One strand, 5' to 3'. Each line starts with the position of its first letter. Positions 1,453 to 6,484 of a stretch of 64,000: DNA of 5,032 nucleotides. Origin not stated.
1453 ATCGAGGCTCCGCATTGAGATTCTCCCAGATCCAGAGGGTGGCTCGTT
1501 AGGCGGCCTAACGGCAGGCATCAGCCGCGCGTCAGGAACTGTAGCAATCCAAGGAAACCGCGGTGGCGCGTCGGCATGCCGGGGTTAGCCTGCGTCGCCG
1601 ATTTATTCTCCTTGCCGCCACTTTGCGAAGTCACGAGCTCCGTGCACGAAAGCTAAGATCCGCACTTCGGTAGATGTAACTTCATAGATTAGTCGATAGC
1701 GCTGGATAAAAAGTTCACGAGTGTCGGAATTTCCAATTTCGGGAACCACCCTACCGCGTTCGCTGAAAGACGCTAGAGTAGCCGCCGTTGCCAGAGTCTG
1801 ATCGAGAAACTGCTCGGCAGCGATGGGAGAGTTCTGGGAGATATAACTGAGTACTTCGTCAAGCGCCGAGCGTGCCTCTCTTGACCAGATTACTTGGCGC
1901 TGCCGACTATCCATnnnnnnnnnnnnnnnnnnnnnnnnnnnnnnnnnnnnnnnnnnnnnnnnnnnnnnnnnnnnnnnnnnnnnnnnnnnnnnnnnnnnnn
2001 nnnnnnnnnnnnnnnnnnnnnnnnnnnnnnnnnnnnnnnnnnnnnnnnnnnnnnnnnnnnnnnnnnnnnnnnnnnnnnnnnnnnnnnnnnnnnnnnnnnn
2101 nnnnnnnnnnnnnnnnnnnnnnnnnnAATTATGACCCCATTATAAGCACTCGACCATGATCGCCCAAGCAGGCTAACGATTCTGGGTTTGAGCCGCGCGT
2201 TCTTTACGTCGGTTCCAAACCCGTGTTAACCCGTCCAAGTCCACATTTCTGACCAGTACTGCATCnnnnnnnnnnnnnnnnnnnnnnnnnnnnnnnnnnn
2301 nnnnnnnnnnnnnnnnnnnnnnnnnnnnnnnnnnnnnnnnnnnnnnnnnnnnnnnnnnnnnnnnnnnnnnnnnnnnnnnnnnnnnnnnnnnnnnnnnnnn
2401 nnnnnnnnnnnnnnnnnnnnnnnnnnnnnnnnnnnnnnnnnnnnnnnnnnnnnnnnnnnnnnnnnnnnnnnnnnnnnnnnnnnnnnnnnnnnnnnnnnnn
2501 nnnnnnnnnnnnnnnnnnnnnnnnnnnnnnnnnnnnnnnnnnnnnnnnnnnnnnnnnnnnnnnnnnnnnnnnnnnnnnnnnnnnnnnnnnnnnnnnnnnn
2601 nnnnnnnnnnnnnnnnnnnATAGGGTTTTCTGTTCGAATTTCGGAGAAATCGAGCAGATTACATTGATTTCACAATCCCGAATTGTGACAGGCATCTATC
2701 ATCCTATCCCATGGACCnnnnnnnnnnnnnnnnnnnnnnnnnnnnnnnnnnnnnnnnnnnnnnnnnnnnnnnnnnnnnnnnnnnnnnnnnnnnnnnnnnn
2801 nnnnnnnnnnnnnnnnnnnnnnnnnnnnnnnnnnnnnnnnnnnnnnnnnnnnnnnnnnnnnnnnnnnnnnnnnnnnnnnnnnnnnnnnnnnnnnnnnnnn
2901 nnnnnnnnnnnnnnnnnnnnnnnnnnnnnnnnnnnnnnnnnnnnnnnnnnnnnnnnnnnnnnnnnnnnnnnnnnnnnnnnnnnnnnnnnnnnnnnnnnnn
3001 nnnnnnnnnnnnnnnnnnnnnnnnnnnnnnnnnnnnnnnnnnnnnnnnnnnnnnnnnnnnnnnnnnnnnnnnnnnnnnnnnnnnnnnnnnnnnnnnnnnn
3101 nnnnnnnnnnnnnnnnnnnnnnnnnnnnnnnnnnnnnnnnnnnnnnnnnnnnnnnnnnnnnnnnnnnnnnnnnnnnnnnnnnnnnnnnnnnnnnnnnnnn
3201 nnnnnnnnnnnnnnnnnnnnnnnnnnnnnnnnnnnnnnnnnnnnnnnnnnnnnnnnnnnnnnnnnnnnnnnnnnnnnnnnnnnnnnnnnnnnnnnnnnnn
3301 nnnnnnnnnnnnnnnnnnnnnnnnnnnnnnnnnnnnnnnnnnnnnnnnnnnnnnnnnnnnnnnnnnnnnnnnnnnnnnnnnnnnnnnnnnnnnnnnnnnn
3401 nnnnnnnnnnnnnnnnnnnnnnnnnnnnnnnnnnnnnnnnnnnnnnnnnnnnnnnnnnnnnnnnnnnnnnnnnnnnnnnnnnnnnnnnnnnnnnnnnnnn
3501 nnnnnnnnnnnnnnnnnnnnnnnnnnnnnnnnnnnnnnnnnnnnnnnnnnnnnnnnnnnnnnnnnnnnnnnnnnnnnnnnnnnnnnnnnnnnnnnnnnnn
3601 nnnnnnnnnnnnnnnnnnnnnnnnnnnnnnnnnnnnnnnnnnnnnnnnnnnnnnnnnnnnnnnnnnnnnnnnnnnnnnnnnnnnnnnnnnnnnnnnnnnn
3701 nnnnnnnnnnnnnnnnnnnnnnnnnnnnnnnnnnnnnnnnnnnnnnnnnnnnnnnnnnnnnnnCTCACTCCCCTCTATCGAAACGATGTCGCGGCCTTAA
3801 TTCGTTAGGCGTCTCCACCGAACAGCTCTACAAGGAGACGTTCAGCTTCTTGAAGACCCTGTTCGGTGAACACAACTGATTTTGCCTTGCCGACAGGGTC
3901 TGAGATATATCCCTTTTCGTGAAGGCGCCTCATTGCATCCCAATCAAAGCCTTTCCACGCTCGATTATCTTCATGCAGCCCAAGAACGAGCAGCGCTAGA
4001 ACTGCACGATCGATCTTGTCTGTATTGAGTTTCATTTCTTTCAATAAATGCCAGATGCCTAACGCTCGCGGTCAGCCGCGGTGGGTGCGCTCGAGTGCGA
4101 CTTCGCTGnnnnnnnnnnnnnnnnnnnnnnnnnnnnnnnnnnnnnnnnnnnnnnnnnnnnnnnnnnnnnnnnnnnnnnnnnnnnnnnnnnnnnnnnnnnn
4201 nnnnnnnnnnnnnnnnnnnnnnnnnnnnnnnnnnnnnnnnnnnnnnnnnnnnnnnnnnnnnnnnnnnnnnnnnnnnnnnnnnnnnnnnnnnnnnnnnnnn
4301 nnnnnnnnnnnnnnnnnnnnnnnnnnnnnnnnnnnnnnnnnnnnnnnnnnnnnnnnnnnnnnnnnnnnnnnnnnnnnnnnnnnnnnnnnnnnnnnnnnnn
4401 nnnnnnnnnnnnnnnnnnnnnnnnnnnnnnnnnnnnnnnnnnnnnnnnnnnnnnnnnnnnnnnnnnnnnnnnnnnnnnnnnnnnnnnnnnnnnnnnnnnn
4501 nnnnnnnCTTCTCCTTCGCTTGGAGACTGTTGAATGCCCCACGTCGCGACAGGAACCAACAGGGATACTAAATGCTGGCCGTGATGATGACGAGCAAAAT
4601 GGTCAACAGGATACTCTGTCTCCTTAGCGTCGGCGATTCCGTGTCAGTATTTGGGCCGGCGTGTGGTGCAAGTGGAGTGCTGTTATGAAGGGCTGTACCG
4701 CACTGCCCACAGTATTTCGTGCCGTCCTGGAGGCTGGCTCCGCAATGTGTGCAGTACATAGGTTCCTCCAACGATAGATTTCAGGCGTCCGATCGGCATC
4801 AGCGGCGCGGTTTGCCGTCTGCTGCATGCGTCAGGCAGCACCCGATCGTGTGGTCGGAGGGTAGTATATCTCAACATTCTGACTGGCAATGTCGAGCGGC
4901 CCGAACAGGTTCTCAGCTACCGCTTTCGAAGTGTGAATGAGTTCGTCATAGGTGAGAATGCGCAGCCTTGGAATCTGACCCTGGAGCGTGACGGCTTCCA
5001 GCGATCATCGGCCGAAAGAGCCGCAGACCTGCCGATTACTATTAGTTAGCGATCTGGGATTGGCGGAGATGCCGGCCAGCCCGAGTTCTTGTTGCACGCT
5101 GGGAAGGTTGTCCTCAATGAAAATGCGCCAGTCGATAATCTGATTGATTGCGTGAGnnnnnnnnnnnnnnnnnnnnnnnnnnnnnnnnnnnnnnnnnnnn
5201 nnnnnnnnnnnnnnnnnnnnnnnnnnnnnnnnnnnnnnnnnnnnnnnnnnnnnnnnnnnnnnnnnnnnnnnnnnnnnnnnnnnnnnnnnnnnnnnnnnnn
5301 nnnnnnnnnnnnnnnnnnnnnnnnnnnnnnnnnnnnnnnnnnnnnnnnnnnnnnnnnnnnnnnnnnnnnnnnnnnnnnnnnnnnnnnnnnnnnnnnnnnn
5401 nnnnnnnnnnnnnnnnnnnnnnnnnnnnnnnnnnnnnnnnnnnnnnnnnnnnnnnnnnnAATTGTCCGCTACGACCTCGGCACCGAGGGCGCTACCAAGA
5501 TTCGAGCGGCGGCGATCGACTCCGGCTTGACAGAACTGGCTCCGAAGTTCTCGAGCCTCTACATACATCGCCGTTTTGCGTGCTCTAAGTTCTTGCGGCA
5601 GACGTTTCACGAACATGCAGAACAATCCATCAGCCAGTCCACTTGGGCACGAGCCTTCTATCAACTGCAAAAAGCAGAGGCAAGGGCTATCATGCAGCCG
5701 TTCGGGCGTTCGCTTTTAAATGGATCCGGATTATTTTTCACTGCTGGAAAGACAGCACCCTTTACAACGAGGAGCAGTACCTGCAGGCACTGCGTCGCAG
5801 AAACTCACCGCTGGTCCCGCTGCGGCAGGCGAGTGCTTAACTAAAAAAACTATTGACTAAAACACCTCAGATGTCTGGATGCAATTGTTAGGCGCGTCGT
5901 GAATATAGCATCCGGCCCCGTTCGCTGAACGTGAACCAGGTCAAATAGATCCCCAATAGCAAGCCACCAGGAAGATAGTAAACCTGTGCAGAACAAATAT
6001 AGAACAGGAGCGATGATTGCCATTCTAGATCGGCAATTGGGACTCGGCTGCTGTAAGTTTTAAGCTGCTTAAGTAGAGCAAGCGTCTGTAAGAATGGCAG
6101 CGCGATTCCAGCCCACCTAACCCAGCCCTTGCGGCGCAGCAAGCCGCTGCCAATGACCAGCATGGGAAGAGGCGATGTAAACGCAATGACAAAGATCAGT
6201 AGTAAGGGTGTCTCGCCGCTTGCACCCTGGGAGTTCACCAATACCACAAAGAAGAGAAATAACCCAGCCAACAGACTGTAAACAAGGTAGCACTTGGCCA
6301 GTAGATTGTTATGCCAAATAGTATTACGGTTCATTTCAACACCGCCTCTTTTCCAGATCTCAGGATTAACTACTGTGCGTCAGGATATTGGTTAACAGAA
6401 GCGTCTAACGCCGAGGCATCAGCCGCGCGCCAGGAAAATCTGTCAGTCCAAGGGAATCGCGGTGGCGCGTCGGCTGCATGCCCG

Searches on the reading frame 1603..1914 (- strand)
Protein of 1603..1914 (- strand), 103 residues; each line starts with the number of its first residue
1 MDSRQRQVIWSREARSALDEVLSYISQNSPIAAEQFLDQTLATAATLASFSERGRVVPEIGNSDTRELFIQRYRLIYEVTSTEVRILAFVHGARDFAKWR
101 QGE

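Call 33: search_protein_families(library=pfam, proteins=[window:1603-1914:-], max_evalue=0.01)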
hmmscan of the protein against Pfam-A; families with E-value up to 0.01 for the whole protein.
window:1603-1914:- (103 aa): 1 family
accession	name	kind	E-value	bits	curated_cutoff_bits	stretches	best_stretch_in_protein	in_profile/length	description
PF05016.21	ParE_toxin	-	2.7e-18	66.8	23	1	8-96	1-89/89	ParE toxin of type II toxin-antitoxin system, parDE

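Call 47: find_encoding_contigs(protein=window:1603-1914:-, flank=6000, max_places=10)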
Protein window:1603-1914:- (103 aa): 3 contigs read that carry it; 3 places shown.
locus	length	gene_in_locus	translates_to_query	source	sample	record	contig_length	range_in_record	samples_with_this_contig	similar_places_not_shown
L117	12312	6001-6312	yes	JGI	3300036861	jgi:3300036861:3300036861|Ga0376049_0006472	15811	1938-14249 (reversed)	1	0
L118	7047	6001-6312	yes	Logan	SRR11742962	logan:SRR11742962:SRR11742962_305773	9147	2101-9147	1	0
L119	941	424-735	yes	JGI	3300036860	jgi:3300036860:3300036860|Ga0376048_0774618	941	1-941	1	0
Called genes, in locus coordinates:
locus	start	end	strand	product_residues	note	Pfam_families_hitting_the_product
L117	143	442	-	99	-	-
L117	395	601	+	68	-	-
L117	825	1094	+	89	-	PF13711:DUF4160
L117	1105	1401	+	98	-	PF10387:DUF2442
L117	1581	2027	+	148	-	-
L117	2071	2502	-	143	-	-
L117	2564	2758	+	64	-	-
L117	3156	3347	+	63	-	PF13240:Zn_Ribbon_1, PF12773:DZR (weak)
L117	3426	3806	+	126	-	-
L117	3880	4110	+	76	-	PF20008:DUF6429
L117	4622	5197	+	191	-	-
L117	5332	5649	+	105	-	-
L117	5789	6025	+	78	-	-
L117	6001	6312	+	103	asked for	PF05016:ParE_toxin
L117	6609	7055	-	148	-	PF04986:Y2_Tnp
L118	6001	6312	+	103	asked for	PF05016:ParE_toxin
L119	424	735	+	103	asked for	PF05016:ParE_toxin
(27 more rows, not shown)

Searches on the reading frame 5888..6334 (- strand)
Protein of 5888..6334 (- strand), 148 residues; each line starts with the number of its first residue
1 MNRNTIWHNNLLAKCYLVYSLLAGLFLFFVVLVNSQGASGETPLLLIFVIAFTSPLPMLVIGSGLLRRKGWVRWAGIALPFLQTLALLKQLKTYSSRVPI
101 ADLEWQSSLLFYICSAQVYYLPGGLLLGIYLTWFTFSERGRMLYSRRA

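Call 33: search_protein_families(library=pfam, proteins=[window:5888-6334:-], max_evalue=0.01)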
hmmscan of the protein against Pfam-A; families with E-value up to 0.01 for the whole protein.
window:5888-6334:- (148 aa): 0 families

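Call 46: find_encoding_contigs(protein=window:5888-6334:-, flank=6000, max_places=10)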
Protein window:5888-6334:- (148 aa): 4 contigs read that carry it; 4 places shown.
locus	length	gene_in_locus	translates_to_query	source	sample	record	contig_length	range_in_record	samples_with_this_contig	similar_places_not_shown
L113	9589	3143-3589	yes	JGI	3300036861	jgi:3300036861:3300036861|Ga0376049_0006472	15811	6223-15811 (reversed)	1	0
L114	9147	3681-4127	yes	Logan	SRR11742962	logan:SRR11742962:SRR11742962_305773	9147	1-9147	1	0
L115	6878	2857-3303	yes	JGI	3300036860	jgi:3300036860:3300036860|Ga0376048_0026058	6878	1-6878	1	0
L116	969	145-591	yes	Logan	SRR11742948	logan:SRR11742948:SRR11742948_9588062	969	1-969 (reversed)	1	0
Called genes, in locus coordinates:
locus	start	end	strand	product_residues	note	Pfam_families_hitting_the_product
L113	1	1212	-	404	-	?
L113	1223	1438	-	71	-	PF13495:Phage_int_SAM_4 (weak), PF00589:Phage_integrase (faint)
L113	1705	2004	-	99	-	-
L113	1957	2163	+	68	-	-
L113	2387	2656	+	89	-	PF13711:DUF4160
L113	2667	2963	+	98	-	PF10387:DUF2442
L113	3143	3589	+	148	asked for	-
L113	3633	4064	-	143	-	-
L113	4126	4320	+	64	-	-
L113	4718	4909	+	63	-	PF13240:Zn_Ribbon_1, PF12773:DZR (weak)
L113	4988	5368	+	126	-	-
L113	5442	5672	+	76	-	PF20008:DUF6429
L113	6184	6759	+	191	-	-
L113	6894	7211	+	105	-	-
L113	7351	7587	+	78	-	-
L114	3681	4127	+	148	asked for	-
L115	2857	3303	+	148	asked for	-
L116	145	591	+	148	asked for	-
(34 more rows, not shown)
